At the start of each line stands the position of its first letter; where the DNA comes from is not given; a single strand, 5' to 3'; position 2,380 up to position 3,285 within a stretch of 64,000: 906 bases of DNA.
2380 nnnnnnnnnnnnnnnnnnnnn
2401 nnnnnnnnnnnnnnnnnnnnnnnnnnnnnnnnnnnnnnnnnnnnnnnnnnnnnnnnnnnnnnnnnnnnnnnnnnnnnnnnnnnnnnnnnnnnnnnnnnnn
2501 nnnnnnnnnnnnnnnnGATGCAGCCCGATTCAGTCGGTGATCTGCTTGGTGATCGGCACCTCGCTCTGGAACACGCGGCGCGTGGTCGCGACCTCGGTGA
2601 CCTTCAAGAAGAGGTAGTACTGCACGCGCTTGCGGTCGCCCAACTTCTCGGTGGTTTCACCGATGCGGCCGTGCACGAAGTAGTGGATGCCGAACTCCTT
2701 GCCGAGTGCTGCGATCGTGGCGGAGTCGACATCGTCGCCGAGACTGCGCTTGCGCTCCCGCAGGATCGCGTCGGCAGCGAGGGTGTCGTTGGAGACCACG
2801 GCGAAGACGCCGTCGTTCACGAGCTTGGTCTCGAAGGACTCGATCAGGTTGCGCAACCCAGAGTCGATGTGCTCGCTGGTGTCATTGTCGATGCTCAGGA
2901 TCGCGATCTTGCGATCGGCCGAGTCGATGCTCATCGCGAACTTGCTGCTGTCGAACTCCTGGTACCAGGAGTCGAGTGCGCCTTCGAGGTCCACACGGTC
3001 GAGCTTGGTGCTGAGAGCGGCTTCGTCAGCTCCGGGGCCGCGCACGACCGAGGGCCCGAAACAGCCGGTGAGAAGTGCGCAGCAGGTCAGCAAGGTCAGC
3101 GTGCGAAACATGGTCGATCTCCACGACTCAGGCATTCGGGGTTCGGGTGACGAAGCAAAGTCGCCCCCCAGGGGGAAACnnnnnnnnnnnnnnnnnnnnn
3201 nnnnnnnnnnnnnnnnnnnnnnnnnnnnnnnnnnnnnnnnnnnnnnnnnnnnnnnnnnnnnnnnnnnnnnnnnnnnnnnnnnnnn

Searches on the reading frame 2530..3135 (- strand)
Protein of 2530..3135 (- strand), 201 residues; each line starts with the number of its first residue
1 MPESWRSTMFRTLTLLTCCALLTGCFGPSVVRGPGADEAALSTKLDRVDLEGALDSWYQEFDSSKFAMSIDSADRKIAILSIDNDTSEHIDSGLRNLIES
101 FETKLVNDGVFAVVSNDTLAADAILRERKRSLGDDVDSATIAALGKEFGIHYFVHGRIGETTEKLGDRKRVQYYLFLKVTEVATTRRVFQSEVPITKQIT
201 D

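Call 80: find_encoding_contigs(protein=window:2530-3135:-, flank=10000, max_places=3)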
Protein window:2530-3135:- (201 aa): no gene with exactly this product is on record in the collection.
